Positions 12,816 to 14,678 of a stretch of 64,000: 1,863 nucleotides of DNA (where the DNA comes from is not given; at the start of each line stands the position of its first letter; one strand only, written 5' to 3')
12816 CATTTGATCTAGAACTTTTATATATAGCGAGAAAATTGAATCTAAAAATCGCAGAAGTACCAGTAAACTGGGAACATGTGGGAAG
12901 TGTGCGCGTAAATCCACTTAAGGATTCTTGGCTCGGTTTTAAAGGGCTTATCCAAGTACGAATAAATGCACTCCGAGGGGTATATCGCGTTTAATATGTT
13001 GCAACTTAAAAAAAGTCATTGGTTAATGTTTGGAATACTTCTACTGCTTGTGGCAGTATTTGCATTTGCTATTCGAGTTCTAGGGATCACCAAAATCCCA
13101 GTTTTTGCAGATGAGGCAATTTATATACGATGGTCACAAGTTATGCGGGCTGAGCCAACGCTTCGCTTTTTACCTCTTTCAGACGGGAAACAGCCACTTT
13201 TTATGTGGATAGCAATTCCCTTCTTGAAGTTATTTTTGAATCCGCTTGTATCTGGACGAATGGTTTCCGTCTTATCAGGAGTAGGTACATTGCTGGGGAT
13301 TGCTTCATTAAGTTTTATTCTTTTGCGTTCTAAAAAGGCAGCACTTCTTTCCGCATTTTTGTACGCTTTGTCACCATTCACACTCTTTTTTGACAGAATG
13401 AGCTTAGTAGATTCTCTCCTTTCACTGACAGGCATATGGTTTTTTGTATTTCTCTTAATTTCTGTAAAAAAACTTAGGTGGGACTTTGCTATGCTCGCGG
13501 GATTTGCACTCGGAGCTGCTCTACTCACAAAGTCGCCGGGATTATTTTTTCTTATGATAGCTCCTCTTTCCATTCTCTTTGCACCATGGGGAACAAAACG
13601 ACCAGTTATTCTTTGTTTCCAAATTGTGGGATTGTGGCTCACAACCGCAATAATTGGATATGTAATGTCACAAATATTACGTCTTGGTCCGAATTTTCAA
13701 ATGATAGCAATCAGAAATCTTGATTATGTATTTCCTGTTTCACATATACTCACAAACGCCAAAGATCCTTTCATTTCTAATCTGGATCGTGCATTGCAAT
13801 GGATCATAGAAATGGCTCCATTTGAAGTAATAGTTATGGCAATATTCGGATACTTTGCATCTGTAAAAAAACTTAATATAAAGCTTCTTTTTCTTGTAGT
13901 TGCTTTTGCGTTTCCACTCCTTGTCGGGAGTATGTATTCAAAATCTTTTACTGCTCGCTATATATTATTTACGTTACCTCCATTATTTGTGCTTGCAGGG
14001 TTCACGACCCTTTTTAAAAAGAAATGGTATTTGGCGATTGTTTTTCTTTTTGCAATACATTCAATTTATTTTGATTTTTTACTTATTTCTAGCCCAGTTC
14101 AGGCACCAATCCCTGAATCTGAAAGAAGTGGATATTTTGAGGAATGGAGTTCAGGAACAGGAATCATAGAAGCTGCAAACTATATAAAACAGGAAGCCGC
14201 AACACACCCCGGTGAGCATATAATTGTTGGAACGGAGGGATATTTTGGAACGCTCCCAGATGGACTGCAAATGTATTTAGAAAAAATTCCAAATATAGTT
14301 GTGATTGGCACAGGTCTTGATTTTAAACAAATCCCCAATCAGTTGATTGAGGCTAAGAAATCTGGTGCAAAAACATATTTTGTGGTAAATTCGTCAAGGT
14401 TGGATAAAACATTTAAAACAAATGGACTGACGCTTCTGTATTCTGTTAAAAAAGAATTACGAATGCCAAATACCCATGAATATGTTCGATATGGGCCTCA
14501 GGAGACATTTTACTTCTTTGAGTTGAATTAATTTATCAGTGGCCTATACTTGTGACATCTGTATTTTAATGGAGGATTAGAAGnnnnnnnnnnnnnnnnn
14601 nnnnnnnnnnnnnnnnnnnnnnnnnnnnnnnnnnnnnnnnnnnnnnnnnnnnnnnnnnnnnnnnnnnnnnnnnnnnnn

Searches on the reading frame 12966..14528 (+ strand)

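Call 53: search_protein_families(library=pfam, proteins=[window:12966-14528:+], max_evalue=0.001)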
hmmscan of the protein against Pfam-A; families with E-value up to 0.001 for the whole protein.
window:12966-14528:+ (521 aa): 2 families
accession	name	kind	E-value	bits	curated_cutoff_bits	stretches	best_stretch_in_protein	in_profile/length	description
PF13231.12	PMT_2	-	2.7e-09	37.9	26.1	1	77-207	4-133/160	Dolichyl-phosphate-mannose-protein mannosyltransferase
PF02366.24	PMT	-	5.5e-06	26.6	22.7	1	74-207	61-204/245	Dolichyl-phosphate-mannose-protein mannosyltransferase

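Call 68: search_protein_families(library=ncbifam, proteins=[window:12966-14528:+], max_evalue=0.001)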
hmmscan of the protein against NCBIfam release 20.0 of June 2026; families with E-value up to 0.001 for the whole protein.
window:12966-14528:+ (521 aa): 1 family
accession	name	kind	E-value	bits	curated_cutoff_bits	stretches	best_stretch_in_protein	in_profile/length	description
TIGR03663.1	TIGR03663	subfamily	7.8e-08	31.7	126.25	1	25-196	3-170/435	flippase activity-associated protein Agl23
